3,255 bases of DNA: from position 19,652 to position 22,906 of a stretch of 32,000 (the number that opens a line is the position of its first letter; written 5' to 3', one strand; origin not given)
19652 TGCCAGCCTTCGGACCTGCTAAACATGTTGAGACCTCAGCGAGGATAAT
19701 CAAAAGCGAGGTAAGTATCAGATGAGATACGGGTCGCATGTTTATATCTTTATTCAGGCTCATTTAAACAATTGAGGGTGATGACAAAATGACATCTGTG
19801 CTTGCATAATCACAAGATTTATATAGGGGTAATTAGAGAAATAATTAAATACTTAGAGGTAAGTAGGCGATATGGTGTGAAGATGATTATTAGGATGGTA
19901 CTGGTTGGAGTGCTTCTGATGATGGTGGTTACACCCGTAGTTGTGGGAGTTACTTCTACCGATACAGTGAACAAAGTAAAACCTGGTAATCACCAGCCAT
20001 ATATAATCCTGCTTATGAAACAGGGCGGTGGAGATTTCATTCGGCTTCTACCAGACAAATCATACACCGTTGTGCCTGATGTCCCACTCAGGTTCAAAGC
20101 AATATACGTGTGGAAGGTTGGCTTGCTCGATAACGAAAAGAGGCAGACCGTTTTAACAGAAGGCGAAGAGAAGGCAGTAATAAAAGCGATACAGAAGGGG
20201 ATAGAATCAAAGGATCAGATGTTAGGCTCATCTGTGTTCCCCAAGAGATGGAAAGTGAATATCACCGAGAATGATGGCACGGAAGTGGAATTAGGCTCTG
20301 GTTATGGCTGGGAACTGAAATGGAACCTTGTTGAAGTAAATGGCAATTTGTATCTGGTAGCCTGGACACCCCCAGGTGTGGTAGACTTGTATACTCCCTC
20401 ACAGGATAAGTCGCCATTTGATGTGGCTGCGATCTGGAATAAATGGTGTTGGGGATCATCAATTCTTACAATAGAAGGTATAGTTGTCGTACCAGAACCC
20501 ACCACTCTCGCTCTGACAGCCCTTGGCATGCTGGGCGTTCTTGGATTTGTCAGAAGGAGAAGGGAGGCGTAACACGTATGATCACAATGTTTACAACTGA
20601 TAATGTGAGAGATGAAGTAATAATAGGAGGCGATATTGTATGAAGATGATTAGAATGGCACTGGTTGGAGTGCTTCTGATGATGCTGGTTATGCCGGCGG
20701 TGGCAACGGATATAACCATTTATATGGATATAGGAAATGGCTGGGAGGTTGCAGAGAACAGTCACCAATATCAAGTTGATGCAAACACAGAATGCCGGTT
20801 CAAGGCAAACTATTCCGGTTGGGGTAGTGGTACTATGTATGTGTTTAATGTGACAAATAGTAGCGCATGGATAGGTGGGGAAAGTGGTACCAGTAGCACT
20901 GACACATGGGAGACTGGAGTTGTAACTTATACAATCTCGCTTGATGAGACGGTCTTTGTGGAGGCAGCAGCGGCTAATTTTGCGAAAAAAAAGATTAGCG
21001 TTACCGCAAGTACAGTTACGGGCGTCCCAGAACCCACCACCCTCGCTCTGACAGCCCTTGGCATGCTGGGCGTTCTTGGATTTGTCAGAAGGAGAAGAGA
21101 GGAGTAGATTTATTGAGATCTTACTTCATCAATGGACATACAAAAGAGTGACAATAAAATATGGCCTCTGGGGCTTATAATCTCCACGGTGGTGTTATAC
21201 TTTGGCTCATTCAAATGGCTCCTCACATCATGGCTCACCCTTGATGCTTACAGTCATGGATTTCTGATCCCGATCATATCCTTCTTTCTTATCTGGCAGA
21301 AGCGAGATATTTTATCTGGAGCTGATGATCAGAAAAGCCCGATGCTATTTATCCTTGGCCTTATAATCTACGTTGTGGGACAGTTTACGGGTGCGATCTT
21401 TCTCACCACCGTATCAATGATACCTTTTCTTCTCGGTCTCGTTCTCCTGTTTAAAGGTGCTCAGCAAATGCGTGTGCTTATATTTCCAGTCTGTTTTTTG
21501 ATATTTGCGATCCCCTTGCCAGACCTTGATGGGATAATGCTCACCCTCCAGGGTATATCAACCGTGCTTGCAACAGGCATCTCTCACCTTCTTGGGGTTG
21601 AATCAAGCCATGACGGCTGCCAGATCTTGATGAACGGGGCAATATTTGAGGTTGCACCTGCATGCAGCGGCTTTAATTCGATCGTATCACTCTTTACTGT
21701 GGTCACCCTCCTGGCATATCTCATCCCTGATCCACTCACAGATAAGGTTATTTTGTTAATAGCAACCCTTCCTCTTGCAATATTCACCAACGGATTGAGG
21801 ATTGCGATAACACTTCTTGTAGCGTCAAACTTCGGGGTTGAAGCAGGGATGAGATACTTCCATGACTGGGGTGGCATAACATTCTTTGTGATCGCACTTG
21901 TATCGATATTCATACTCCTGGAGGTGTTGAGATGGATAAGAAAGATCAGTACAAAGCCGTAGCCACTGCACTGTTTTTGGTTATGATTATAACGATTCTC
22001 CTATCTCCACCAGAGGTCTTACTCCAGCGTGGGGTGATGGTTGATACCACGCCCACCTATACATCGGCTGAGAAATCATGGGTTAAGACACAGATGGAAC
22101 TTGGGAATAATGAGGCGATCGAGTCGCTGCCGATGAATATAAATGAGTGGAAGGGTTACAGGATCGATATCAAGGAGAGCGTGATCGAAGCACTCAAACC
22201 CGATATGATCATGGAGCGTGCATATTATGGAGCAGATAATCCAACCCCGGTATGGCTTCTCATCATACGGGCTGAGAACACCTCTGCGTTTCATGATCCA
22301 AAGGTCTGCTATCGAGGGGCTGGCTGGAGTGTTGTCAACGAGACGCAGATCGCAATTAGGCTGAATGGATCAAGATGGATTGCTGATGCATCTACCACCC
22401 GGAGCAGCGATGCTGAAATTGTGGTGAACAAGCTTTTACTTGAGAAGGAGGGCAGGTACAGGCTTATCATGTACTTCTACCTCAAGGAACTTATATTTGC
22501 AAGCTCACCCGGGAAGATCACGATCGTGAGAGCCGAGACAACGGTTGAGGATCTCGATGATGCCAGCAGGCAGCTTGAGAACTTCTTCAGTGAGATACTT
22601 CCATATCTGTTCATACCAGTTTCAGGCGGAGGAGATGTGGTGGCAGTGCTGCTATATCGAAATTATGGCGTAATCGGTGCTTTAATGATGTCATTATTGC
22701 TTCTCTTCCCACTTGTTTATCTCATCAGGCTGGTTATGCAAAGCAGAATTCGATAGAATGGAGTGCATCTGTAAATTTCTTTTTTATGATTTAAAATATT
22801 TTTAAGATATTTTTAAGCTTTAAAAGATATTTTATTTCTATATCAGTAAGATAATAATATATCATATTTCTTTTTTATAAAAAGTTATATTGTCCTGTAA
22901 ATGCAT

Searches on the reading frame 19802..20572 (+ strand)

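Call 68: search_protein_families(library=ncbifam, proteins=[window:19802-20572:+], max_evalue=0.001)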
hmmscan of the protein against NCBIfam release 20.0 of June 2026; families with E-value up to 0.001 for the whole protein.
window:19802-20572:+ (256 aa): 6 families
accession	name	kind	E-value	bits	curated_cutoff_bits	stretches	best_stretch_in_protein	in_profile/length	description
NF033554.9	floc_PepA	equivalog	7.7e-06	25.9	80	1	229-254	236-260/261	flocculation-associated PEP-CTERM protein PepA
NF041538.1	PEP_EDSA_1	subfamily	1.8e-05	24.6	100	1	230-254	284-307/307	EDSAP-1 family PEP-CTERM protein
TIGR02595.1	PEP_CTERM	domain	2e-05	25.1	16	1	230-254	1-24/24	PEP-CTERM sorting domain-containing protein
NF038126.1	PEP_CTERM_FxDxF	subfamily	3.5e-05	24.1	50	1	227-254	139-165/165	FxDxF family PEP-CTERM protein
NF038129.1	PEP_NF038129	equivalog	5.6e-05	23.1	65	1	223-254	167-194/194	NF038129 family PEP-CTERM protein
NF038125.1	PEP_CTERM_THxN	subfamily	0.00017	21.3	85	1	224-254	217-246/246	THxN family PEP-CTERM protein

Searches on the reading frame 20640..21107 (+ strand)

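Call 68: search_protein_families(library=ncbifam, proteins=[window:20640-21107:+], max_evalue=0.001)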
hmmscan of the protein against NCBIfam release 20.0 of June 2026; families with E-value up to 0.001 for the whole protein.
window:20640-21107:+ (155 aa): 10 families
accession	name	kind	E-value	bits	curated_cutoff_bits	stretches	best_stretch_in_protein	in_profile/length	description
NF038129.1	PEP_NF038129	equivalog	6e-07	29.5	65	1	108-153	150-194/194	NF038129 family PEP-CTERM protein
NF038126.1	PEP_CTERM_FxDxF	subfamily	1.1e-06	29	50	1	71-153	84-165/165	FxDxF family PEP-CTERM protein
NF038125.1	PEP_CTERM_THxN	subfamily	2.1e-06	27.5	85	1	111-153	207-246/246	THxN family PEP-CTERM protein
NF041538.1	PEP_EDSA_1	subfamily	7.1e-06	25.9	100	1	119-153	276-307/307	EDSAP-1 family PEP-CTERM protein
NF033554.9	floc_PepA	equivalog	8.1e-06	25.8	80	1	62-153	172-260/261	flocculation-associated PEP-CTERM protein PepA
TIGR02595.1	PEP_CTERM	domain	9.4e-06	26.1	16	1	129-153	1-24/24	PEP-CTERM sorting domain-containing protein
NF038120.1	PEP_CTERM_QFxxD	subfamily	0.00012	22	80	1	108-153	177-214/215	NF038120 family PEP-CTERM protein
NF038118.1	PEP_CTERM_CCXG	equivalog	0.00022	21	90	0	117-153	164-199/199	CCXG family PEP-CTERM protein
NF038124.1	PEP_CTERM_TLD_A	exception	0.00024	20.8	100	1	62-153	138-234/235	PEP_CTERM-anchored TLD domain-containing protein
NF041927.1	Xrt_dep_XDP1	equivalog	0.00028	20.9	125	1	118-152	212-242/242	exosortase-dependent surface protein XDP1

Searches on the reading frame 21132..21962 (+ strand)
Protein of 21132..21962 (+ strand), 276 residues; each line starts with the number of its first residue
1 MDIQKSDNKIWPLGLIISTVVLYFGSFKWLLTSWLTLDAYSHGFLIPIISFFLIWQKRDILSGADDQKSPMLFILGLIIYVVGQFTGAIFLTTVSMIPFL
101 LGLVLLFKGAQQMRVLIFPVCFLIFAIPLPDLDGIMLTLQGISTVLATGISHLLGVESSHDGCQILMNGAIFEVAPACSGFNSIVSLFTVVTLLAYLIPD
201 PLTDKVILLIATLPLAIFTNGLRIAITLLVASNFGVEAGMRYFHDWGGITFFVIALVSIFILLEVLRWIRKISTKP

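Call 68: search_protein_families(library=ncbifam, proteins=[window:21132-21962:+], max_evalue=0.001)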
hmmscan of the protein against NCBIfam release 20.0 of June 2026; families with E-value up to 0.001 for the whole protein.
window:21132-21962:+ (276 aa): 15 families
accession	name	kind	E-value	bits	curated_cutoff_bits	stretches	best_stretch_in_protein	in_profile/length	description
TIGR03109.2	exosort_XrtA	exception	1.3e-46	159.1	208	1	14-265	5-258/261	exosortase A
TIGR02602.1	8TM_EpsH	subfamily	2.3e-46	158.3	105.55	1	32-263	2-237/241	exosortase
NF038142.1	exosort_XrtW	exception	3e-44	151.2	425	1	14-265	7-264/494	exosortase W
TIGR04152.1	exosort_VPLPA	exception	2.4e-43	148.9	400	1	32-271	2-247/486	VPLPA-CTERM-specific exosortase XrtD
NF035943.2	exosort_XrtV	exception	2.7e-35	122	313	1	15-267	8-267/270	exosortase V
TIGR03113.1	exosort_XrtB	exception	1.2e-31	110.3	275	1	15-266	4-264/268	exosortase B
TIGR04151.1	exosort_VPDSG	exception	7.7e-27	94.5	300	1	15-267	33-300/306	VPDSG-CTERM-specific exosortase XrtC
TIGR04178.1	exo_archaeo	signature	6.6e-18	64.8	23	1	172-266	1-95/97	exosortase/archaeosortase family protein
TIGR04156.1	cyanoexo_CrtB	exception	3.1e-16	59.7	300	1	21-267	17-268/280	cyanoexosortase B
TIGR03763.1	cyanoexo_CrtA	exception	1.6e-14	54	150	1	39-263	33-255/260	cyanoexosortase A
NF033770.1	exosort_XrtT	exception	9.5e-11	40.9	250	1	14-263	3-264/472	exosortase T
TIGR04199.1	exosort_xrtJ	exception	1.8e-08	33.8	200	1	17-266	6-275/522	exosortase J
TIGR04476.1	exosort_XrtN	exception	6.6e-06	25.5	200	1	18-263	9-243/406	exosortase N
TIGR04162.1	exo_VPEID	exception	8.4e-05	21.7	150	1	135-272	171-308/516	exosortase E/protease, VPEID-CTERM system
TIGR03762.1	archaeo_artC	exception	0.00029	20.8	100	1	46-264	33-272/274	archaeosortase C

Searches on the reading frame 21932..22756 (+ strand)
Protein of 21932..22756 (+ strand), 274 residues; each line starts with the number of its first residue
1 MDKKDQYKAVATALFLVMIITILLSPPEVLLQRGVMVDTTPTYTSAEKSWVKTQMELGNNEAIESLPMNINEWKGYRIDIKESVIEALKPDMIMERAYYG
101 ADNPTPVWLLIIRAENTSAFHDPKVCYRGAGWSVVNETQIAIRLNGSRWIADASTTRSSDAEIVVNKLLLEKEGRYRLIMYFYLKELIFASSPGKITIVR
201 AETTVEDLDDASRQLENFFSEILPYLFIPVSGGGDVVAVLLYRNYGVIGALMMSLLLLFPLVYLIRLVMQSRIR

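Call 68: search_protein_families(library=ncbifam, proteins=[window:21932-22756:+], max_evalue=0.001)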
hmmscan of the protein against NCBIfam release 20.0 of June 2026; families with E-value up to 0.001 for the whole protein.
window:21932-22756:+ (274 aa): 3 families
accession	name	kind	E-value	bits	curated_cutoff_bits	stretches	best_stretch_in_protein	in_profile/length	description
TIGR04152.1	exosort_VPLPA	exception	8.4e-12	44.9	400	1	50-225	296-480/486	VPLPA-CTERM-specific exosortase XrtD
TIGR02914.1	EpsI_fam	equivalog_domain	3.4e-10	39.7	42.8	1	65-201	3-127/174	exosortase C-terminal domain/associated protein EpsI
NF045608.2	EpsI_type_V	exception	0.00013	21.4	228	1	92-151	69-130/218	exosortase-associated protein EpsI, V-type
